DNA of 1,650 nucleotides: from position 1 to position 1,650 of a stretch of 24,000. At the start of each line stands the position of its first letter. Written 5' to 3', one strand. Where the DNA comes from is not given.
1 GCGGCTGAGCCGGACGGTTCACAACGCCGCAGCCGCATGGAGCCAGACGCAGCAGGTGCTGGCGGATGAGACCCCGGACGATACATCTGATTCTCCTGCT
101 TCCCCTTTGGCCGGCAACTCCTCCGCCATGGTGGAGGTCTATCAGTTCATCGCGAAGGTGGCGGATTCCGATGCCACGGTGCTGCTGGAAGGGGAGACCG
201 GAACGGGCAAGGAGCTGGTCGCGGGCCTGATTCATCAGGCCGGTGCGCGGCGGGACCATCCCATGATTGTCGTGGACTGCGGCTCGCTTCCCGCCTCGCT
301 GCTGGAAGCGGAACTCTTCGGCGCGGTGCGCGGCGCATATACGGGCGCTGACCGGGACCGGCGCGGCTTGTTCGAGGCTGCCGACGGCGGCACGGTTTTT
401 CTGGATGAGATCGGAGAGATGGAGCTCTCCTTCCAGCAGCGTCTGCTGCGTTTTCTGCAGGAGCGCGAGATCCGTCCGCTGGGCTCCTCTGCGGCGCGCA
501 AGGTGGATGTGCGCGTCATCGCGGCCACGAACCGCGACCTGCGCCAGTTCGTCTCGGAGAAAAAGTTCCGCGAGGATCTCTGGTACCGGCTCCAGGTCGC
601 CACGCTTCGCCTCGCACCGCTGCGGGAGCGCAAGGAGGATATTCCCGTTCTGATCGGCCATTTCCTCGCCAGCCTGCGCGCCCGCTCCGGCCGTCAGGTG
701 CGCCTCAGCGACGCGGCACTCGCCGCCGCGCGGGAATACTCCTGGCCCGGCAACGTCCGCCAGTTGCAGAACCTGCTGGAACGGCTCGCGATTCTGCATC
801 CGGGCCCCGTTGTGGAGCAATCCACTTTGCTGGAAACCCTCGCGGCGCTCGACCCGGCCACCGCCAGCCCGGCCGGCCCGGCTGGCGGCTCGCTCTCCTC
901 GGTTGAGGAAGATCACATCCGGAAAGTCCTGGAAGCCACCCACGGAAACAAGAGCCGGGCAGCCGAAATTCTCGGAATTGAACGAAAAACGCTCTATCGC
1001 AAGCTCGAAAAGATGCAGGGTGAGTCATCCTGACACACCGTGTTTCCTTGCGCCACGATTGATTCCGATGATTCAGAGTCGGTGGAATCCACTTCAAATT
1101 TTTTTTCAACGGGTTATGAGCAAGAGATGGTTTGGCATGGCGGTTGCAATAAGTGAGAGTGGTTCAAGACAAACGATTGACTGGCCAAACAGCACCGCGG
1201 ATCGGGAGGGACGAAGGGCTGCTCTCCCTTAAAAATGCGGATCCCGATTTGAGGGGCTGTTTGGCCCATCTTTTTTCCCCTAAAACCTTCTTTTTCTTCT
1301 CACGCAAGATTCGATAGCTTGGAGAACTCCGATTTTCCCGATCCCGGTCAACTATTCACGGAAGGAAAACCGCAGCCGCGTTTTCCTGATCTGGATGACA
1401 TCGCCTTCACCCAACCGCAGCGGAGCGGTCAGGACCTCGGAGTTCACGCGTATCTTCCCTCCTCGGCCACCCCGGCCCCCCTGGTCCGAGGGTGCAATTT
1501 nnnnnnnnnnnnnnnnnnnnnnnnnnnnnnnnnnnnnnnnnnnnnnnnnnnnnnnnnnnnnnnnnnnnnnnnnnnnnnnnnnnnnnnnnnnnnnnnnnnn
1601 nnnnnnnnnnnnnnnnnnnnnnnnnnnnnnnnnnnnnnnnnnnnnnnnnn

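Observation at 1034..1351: Canonical sigma-54 promoter firing into a structured, ORF-less ~120 nt element right after a sigma-54 activator gene: candidate EBP-controlled sRNA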

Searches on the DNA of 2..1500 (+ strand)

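Call 4: search_rna_families(source=window, start=900, end=1500, threshold=evalue, max_evalue=10, show_alignments=3)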
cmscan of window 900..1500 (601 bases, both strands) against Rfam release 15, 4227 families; matches with E-value up to 10: 1.
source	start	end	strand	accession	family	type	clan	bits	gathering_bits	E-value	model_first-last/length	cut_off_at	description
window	1456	1500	-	RF00604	SNORD88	Gene; snRNA; snoRNA; CD-box;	CL00071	13.8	46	6.5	47-91/91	5'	Small nucleolar RNA SNORD88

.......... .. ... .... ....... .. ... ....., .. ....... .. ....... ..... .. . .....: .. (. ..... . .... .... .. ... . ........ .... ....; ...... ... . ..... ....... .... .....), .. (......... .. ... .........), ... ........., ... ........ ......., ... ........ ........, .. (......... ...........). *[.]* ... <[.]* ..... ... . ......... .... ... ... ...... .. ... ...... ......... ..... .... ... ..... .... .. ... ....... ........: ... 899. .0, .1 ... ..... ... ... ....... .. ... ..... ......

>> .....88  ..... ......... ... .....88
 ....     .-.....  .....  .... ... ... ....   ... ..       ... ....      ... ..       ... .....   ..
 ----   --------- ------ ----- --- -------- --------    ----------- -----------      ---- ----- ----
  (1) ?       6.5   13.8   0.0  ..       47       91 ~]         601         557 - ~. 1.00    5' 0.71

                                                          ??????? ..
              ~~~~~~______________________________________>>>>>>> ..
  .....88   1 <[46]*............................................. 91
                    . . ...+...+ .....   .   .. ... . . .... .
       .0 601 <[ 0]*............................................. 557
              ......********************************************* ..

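Call 46: build_rna_model(alignment_id=A2, structure=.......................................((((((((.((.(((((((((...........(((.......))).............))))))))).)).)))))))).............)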
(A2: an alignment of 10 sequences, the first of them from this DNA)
Model R1 built from alignment A2 (10 sequences, 131 columns); structure: as given.
model positions 111; base pairs 22; branch points 0; effective number of sequences 2.16; information 0.59 bits per position. Calibrated on 0.2 Mb of random sequence (short: E-values are rough).
structure used (alignment columns):
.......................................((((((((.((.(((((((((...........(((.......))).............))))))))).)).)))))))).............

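Call 48: search_with_rna_model(model_id=R1, sources=[window, L001, L002, L003, L004, L005, L006, L007, L008, L009, L010, L011, L012, L013, L014, L015, L016, L017, L018, L019, L020, L021, L022, L023, L024, L025, L026, L027, L028, L029, L030, L031, L032, L033, L034, L035, L036, L037, L038, L039, L040, L041, L042, L043, L044, L045, L046, L047, L048, L049, L050, L051, L052, L053, L054, L055, L056, L057, L058, L059, L060, L061, L062, L063, L064, L065, L066, L067, L068, L069, L070, L071, L072, L073, L074, L075, L076, L077, L078, L079, L080, L081, L082, L083, L084, L085, L086, L087, L088, L089, L090, L091, L092, L093, L094, L095, L096, L097, L098, L099], max_evalue=1)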
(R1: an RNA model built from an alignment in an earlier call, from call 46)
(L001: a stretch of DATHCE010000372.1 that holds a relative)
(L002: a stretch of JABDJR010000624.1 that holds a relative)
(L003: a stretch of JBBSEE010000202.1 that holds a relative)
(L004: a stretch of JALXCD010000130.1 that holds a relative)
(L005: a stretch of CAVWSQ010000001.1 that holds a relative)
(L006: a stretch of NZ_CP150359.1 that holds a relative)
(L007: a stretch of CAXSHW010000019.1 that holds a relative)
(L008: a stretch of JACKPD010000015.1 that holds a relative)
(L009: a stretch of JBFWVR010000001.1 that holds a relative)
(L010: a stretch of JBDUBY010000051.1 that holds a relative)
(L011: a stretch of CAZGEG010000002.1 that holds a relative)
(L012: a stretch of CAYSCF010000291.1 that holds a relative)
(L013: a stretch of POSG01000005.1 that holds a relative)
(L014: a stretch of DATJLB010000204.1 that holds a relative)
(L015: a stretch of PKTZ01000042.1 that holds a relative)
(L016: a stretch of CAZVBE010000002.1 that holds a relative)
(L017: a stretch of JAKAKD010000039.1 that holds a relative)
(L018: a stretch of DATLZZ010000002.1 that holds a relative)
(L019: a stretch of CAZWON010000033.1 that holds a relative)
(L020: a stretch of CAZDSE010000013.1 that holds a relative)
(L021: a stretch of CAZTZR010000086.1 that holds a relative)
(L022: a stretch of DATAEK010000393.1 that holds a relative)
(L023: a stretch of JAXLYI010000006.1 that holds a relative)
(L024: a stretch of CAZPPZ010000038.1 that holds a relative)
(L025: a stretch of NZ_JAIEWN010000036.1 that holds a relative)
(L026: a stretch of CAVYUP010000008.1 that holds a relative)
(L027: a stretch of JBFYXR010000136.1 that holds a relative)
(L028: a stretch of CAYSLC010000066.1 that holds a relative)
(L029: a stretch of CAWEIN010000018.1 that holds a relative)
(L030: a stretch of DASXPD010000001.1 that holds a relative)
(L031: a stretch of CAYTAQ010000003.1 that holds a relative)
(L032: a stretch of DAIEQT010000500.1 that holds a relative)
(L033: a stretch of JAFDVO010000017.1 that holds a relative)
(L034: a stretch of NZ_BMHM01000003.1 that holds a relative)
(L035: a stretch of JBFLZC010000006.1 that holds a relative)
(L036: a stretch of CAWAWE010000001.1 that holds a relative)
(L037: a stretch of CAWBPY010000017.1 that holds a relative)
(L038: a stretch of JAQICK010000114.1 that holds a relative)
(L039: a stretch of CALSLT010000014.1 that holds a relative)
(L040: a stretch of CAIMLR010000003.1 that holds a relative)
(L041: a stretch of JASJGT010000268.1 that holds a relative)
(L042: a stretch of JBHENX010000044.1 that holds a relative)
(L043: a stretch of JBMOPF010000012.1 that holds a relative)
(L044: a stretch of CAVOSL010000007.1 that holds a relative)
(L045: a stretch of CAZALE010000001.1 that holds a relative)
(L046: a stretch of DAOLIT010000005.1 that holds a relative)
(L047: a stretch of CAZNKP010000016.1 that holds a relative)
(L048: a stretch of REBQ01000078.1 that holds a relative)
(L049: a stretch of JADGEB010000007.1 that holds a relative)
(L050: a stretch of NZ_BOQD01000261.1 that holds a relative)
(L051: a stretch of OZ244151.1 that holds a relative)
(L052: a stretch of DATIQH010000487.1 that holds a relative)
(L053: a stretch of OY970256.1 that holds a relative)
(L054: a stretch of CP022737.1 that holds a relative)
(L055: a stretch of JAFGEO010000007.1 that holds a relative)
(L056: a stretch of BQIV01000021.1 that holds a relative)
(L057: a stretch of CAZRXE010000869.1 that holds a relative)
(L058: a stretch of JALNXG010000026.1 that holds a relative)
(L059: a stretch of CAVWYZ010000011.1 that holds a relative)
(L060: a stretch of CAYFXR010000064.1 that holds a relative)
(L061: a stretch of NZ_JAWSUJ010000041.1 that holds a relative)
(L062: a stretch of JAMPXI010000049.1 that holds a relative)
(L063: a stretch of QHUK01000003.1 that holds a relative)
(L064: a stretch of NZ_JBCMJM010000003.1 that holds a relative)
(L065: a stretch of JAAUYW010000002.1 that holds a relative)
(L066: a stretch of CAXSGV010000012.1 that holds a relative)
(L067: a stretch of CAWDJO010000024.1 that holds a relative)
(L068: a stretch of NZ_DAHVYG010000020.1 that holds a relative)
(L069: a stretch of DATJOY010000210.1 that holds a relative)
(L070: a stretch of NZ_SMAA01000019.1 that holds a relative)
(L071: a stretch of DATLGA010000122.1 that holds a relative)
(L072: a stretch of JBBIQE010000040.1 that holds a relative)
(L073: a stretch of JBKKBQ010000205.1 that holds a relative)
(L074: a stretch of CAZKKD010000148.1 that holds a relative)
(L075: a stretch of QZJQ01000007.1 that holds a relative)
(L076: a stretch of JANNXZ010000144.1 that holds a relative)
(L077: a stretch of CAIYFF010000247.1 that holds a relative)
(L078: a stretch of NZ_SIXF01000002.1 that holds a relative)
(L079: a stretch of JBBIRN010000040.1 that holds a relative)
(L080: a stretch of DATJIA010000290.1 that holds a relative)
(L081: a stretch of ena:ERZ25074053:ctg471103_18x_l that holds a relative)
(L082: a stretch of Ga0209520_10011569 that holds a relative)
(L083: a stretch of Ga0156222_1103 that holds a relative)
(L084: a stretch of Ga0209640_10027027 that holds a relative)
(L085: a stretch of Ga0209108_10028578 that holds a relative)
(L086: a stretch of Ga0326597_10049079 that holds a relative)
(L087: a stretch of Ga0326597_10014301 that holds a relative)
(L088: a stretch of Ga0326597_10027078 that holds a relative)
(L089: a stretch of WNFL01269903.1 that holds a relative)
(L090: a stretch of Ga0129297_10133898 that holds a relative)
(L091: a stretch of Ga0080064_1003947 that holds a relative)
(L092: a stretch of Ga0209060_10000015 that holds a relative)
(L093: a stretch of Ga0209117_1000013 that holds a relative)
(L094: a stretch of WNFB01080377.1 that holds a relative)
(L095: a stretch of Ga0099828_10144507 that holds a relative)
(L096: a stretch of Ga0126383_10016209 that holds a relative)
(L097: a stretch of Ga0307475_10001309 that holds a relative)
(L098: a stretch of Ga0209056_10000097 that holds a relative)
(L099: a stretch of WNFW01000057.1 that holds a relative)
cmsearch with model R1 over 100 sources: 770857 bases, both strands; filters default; matches with E-value up to 1: 6.
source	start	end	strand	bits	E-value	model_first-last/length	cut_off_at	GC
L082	4512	4620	-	108.5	5e-25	1-111/111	no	0.56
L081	4842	4956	-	96.7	5.7e-22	1-111/111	no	0.56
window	1158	1272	+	96.7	5.8e-22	1-111/111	no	0.55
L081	4824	4937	+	24.3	0.0042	1-111/111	no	0.55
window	1177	1290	-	23.4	0.007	1-111/111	no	0.54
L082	4507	4606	+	19.3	0.079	1-111/111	no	0.58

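Call 49: search_with_rna_model(model_id=R1, sources=[L100, L101, L102, L103, L104, L105, L106, L107, L108, L109, L110, L111, L112, L113, L114, L115, L116, L117, L118, L119, L120, L121, L122, L123, L124, L125, L126, L127, L128, L129, L130, L131, L132, L133, L134, L135, L136, L137, L138, L139, L140, L141, L142, L143, L144, L145, L146, L147, L148, L149, L150, L151, L152, L153, L154, L155, L156, L157, L158, L159, L160, L161, L162, L163, L164, L165, L166, L167, L168, L169, L170, L171, L172, L173, L174], max_evalue=1)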
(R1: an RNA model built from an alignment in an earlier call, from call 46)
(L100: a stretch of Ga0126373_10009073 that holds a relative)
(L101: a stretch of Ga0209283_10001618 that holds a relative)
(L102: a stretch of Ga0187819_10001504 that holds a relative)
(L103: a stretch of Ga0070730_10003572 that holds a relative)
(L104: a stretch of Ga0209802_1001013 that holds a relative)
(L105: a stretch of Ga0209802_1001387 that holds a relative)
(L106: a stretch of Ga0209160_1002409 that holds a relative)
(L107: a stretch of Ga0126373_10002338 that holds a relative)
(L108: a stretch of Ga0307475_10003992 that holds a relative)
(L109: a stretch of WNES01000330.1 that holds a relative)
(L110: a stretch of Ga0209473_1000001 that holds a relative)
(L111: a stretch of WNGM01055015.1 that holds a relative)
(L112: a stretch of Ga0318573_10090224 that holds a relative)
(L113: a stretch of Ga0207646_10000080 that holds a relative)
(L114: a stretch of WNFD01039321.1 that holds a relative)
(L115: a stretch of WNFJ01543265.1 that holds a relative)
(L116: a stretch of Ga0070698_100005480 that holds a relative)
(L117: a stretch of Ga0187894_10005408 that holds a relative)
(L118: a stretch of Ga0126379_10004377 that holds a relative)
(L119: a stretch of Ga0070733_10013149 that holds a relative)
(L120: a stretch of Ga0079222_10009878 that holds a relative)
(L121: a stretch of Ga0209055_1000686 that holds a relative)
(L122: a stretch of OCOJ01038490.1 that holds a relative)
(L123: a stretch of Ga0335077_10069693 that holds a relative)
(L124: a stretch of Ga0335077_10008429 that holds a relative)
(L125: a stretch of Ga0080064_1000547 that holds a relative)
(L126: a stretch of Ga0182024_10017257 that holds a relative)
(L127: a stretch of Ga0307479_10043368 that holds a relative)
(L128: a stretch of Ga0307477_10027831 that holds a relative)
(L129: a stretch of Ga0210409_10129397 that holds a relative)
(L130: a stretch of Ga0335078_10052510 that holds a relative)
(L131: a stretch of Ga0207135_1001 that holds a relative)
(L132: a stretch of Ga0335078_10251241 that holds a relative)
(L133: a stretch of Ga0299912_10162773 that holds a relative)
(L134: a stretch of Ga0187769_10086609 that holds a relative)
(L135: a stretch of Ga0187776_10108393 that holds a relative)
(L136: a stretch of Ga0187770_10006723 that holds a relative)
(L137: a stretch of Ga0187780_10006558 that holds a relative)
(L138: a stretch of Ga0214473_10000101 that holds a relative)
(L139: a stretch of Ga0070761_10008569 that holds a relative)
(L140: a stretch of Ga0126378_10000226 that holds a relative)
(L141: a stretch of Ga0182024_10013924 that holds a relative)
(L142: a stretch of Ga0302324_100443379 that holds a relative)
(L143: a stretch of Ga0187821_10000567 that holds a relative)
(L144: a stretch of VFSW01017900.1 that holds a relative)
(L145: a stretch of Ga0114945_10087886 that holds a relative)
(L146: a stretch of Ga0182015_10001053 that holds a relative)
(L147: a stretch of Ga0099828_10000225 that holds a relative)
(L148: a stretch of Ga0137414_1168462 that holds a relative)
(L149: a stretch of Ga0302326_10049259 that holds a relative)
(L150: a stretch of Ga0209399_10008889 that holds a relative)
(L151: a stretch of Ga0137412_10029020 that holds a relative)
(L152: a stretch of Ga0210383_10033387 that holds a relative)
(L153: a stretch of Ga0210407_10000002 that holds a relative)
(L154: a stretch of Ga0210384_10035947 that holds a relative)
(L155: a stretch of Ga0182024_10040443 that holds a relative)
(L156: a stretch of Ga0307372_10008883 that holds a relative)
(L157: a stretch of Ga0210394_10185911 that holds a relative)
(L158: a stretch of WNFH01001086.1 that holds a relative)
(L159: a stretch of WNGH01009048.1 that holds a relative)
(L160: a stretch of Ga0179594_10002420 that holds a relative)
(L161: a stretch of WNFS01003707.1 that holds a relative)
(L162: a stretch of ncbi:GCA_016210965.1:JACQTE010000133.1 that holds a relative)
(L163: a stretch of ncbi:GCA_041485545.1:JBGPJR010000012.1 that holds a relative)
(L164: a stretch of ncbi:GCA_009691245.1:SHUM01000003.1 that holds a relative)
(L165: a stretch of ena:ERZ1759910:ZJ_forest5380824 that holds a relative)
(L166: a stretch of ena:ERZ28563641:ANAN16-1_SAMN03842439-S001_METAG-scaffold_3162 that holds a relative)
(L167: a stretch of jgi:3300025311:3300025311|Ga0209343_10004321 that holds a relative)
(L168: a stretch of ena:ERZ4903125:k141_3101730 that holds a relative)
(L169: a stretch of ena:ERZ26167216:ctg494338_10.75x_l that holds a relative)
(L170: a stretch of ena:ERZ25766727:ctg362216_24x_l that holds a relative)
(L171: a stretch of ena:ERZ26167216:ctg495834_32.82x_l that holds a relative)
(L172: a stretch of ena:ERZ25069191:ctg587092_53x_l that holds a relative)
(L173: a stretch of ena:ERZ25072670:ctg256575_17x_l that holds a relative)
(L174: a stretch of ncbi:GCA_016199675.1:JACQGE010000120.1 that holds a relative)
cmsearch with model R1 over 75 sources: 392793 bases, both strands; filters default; matches with E-value up to 1: 18.
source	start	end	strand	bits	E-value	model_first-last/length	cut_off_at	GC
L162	4599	4707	+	108.1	3.3e-25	1-111/111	no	0.56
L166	4489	4598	+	104.5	2.8e-24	1-111/111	no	0.55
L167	4322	4431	+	104.5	2.8e-24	1-111/111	no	0.55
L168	2752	2861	+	104.5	2.8e-24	1-111/111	no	0.55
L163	4486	4594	+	101.9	1.3e-23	1-111/111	no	0.6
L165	4494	4603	+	99.5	5.5e-23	1-111/111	no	0.62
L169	4471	4591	+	98.7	9e-23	1-111/111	no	0.48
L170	4471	4591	+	98.7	9e-23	1-111/111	no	0.48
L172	4509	4628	+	97.7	1.6e-22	1-111/111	no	0.49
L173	4509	4628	+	97.7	1.6e-22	1-111/111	no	0.49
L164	4604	4716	+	93.2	2.4e-21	1-111/111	no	0.58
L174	4543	4650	+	75.5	9.7e-17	1-111/111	no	0.55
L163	4501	4609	-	24.8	0.0015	1-111/111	no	0.61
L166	4511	4589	-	23.6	0.0031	26-106/111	no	0.65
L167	4344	4422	-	23.6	0.0031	26-106/111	no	0.65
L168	2774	2852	-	23.6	0.0031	26-106/111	no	0.65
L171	4518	4622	+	22.8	0.0051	1-111/111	no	0.64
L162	4613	4715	-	21.1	0.014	1-111/111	no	0.59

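Call 73: search_rna_families(sources=[L004, L006, L012, L021, L023, L024, L040, L066, L067, L080, L011, L013, L014, L015, L062, L065, L001], threshold=gathering)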
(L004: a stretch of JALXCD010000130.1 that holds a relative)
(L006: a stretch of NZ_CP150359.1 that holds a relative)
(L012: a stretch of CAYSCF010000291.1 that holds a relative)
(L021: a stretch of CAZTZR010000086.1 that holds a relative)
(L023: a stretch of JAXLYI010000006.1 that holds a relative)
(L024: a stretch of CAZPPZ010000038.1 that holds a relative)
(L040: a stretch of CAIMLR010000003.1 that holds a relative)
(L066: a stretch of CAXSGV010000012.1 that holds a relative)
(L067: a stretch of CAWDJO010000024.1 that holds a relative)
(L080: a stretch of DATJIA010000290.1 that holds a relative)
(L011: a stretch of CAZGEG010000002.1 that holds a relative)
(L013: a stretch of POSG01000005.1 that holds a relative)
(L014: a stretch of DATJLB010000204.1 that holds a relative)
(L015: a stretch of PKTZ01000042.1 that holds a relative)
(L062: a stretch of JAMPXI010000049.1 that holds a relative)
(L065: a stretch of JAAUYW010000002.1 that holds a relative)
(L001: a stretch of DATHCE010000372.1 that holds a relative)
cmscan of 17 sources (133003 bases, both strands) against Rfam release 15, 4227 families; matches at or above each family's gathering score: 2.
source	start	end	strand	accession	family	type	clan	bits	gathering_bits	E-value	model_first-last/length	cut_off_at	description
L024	61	134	-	RF00005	tRNA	Gene; tRNA;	CL00001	71.7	29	2.2e-13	1-71/71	no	tRNA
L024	164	237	-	RF00005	tRNA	Gene; tRNA;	CL00001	66.5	29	6.1e-12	1-71/71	no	tRNA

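Call 78: search_with_rna_model(model_id=R1, sources=[window, L082, L162, L163, L164, L165, L166, L169, L172, L174, L171], max_evalue=0.001, make_alignment=true)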
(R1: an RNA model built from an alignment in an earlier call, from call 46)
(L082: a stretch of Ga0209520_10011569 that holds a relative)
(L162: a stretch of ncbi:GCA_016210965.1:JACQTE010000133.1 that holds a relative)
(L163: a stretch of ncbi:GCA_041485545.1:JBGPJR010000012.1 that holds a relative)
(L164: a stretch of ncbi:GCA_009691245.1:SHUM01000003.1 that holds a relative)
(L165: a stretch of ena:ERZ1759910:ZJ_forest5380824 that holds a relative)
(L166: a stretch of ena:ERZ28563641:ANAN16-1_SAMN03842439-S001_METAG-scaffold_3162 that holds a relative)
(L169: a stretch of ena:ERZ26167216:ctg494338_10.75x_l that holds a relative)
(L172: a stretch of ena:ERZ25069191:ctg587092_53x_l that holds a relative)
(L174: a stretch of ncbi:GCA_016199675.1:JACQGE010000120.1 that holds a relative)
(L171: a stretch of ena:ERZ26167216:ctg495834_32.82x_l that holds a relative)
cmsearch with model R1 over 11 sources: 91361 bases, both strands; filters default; matches with E-value up to 0.001: 13.
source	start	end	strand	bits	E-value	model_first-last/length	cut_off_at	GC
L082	4512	4620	-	108.5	6e-26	1-111/111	no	0.56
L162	4599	4707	+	108.1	7.7e-26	1-111/111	no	0.56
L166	4489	4598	+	104.5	6.6e-25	1-111/111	no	0.55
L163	4486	4594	+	101.9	3.1e-24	1-111/111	no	0.6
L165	4494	4603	+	99.5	1.3e-23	1-111/111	no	0.62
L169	4471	4591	+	98.7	2.1e-23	1-111/111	no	0.48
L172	4509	4628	+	97.7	3.7e-23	1-111/111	no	0.49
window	1158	1272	+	96.7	6.8e-23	1-111/111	no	0.55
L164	4604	4716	+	93.2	5.6e-22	1-111/111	no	0.58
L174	4543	4650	+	75.5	2.3e-17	1-111/111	no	0.55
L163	4501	4609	-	24.8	0.00035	1-111/111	no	0.61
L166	4511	4589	-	23.6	0.00072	26-106/111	no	0.65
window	1177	1290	-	23.4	0.00083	1-111/111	no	0.54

Alignment A3: 13 matches aligned to the model, 160 columns, each read 5' to 3' on its own strand. Consensus structure (alignment columns), stored with it:
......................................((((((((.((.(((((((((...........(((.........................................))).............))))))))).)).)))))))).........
